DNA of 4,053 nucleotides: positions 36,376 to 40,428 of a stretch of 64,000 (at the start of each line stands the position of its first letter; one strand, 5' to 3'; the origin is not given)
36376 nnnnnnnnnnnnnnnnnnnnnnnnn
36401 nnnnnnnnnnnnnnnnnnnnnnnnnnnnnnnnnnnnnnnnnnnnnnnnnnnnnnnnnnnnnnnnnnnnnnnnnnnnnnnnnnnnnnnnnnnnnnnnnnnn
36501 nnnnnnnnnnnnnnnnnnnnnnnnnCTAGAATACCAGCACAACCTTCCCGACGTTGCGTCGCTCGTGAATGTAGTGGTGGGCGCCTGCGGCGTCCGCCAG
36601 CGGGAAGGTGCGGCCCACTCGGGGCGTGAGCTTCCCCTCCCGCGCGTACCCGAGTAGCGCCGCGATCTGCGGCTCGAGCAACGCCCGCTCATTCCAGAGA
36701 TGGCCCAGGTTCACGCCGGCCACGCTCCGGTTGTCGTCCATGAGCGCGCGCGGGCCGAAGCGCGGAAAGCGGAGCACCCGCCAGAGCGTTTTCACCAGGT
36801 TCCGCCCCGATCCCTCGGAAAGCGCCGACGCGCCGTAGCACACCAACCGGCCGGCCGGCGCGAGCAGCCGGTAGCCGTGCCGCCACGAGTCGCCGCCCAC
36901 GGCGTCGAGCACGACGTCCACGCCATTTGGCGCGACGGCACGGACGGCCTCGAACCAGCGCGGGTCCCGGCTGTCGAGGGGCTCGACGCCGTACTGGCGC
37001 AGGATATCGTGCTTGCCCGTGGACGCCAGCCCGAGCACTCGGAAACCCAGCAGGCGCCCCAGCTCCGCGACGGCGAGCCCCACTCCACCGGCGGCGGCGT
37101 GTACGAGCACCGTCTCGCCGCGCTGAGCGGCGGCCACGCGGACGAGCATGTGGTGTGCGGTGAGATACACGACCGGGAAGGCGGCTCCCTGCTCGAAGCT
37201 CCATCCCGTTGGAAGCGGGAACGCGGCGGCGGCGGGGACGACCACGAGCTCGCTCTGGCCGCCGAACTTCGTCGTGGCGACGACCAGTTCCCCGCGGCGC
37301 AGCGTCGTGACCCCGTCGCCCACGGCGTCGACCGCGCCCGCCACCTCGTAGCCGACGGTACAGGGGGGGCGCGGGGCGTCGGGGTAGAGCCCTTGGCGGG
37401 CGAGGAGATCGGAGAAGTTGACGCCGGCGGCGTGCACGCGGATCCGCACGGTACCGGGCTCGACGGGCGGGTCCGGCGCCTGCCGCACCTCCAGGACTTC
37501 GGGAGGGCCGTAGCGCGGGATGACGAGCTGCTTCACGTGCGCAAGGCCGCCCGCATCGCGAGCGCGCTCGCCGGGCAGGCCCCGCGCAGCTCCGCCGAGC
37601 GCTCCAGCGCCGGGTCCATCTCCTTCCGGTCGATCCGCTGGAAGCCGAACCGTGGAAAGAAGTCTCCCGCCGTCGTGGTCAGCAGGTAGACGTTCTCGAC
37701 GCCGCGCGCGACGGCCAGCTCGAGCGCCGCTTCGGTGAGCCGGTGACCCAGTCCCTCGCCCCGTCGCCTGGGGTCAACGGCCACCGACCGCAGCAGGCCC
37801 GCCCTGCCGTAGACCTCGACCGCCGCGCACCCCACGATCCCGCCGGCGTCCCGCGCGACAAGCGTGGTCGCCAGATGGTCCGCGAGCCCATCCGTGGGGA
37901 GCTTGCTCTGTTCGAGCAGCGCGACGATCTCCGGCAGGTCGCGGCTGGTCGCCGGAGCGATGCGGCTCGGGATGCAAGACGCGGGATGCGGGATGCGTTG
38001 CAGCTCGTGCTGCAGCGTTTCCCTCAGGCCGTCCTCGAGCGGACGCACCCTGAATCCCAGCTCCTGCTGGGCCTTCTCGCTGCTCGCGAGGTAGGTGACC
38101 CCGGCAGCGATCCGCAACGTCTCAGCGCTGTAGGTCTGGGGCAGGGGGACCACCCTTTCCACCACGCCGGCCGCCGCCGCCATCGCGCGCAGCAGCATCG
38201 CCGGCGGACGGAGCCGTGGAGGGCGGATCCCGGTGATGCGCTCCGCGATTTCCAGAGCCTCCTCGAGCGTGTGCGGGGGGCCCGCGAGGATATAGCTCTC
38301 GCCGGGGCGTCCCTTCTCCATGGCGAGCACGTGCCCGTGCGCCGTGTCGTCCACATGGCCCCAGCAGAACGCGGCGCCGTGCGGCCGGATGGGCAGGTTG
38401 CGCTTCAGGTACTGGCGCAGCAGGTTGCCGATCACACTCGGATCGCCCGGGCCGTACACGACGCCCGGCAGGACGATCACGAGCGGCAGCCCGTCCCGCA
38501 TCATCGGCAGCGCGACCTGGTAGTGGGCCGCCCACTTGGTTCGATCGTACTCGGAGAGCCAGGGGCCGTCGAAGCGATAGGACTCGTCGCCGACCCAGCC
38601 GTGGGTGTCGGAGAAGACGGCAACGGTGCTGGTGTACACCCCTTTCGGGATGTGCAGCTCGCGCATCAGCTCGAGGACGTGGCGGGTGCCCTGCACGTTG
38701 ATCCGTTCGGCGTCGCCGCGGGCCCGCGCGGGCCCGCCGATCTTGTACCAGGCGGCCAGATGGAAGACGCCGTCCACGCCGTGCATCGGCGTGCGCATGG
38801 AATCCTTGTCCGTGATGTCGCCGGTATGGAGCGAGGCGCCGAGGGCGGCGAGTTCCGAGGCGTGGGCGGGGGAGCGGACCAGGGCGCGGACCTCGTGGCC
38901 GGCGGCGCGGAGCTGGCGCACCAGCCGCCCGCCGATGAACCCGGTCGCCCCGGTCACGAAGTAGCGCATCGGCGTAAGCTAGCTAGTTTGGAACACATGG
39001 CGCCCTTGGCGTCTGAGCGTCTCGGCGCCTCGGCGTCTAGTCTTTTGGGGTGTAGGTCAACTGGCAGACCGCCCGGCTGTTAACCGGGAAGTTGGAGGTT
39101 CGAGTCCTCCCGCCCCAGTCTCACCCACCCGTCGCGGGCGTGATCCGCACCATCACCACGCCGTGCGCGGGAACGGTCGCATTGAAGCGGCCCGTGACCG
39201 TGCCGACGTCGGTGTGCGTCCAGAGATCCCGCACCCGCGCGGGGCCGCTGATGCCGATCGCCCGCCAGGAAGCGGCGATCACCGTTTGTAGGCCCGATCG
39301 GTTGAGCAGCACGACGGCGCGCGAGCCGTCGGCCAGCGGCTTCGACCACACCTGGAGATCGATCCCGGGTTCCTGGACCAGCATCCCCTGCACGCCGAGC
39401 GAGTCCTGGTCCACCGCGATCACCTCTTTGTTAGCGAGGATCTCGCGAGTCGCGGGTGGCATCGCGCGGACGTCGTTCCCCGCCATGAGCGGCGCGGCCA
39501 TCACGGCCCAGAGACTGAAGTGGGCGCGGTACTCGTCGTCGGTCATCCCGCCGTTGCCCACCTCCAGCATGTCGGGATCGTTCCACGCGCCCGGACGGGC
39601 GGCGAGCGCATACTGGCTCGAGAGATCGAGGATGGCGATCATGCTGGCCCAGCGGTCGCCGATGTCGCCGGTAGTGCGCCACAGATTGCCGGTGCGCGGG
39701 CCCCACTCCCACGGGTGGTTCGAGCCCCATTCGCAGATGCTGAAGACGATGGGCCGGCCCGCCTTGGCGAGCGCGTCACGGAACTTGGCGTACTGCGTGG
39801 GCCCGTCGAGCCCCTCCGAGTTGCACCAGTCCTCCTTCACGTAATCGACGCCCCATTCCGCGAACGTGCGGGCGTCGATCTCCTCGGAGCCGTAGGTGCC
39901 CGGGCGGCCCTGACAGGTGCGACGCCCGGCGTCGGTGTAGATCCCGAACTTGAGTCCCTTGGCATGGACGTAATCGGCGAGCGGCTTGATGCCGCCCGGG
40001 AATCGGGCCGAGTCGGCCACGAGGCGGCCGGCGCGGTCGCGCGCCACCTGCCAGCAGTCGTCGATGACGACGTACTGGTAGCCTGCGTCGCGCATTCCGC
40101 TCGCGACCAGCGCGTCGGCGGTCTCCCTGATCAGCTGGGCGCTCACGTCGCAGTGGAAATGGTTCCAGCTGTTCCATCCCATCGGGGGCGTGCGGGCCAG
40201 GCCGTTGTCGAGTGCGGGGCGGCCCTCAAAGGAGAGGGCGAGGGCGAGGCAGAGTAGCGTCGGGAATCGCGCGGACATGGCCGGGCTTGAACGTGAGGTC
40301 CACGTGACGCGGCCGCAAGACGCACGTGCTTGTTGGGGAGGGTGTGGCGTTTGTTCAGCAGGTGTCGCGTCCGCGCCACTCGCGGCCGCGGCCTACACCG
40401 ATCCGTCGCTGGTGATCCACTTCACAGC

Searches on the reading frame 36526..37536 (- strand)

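Call 54: search_protein_families(library=pfam, proteins=[window:36526-37536:-], max_evalue=0.00001)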
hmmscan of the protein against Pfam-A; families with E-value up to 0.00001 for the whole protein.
window:36526-37536:- (336 aa): 3 families
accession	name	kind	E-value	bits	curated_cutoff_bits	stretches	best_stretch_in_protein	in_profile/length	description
PF13602.12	ADH_zinc_N_2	-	9.5e-22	78.8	27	1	187-334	7-134/134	Zinc-binding dehydrogenase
PF08240.17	ADH_N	-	3.3e-16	59.9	23.5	1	27-109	2-103/104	Alcohol dehydrogenase GroES-like domain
PF00107.32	ADH_zinc_N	-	4.6e-13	49.7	31.8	1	151-279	1-116/129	Zinc-binding dehydrogenase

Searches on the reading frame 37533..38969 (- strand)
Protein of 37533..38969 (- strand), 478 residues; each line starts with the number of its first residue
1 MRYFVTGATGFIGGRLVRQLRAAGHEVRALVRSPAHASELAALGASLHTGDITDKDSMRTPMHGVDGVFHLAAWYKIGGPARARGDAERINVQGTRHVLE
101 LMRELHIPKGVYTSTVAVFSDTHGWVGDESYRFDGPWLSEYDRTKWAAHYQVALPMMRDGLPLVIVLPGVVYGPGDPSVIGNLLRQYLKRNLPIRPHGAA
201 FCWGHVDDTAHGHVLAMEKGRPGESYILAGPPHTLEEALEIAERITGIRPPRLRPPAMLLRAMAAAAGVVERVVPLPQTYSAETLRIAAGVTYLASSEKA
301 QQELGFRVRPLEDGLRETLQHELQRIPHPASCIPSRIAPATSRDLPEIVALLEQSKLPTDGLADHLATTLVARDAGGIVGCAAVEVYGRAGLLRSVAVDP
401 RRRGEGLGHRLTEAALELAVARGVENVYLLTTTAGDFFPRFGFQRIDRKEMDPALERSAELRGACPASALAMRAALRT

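Call 54: search_protein_families(library=pfam, proteins=[window:37533-38969:-], max_evalue=0.00001)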
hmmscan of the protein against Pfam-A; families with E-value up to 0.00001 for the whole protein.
window:37533-38969:- (478 aa): 11 families
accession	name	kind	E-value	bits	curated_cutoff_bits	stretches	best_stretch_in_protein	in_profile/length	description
PF01370.27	Epimerase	-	4.7e-35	121.6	20.9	1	4-227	2-238/240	NAD dependent epimerase/dehydratase family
PF01073.25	3Beta_HSD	-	1.3e-25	90.5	22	1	5-218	2-230/280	3-beta hydroxysteroid dehydrogenase/isomerase family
PF16363.11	GDP_Man_Dehyd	-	7.2e-20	72.1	27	1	4-316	1-330/332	GDP-mannose 4,6 dehydratase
PF13460.12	NAD_binding_10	-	1.6e-18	67.6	27.2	1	7-170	1-145/184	NAD(P)H-binding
PF07993.18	NAD_binding_4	-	6.3e-17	62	20.1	1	56-177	80-211/258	Male sterility protein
PF13508.13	Acetyltransf_7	-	3.3e-13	50.3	27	1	368-444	4-83/84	Acetyltransferase (GNAT) domain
PF05368.20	NmrA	-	1.2e-12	48.5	27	1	5-71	7-76/298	NmrA-like family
PF00583.31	Acetyltransf_1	-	1.7e-10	41.6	20.7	1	363-443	29-116/116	Acetyltransferase (GNAT) family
PF04321.23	RmlD_sub_bind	-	6.7e-10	39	27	1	1-185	1-165/287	RmlD substrate binding domain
PF02719.21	Polysacc_synt_2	-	6e-07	29.4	20.2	1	4-115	2-128/293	Polysaccharide biosynthesis protein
PF13673.13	Acetyltransf_10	-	2.7e-06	27.8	23.6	1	368-449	32-113/128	Acetyltransferase (GNAT) domain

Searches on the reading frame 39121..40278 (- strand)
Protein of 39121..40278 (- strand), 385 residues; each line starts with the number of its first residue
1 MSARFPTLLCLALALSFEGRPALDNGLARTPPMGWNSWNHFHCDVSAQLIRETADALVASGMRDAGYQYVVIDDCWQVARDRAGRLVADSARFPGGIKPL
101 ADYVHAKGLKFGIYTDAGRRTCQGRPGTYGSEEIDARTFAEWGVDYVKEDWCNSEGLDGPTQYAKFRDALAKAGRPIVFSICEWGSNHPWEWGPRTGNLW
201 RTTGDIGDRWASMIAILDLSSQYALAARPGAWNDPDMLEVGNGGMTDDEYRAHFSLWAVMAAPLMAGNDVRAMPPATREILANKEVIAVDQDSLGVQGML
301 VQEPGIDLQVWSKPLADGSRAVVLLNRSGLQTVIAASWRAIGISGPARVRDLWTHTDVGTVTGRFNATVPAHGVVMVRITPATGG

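Call 54: search_protein_families(library=pfam, proteins=[window:39121-40278:-], max_evalue=0.00001)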
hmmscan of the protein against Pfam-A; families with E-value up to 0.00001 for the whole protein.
window:39121-40278:- (385 aa): 3 families
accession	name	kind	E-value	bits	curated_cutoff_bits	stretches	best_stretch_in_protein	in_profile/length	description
PF16499.11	Melibiase_2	-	7e-83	278.7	23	1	30-292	1-284/284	Alpha galactosidase A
PF17801.7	Melibiase_C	-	4.1e-23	81.7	22.9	1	307-379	3-71/71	Alpha galactosidase C-terminal beta sandwich domain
PF02065.24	Melibiase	-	1.4e-06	28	27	1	31-115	41-124/347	Melibiase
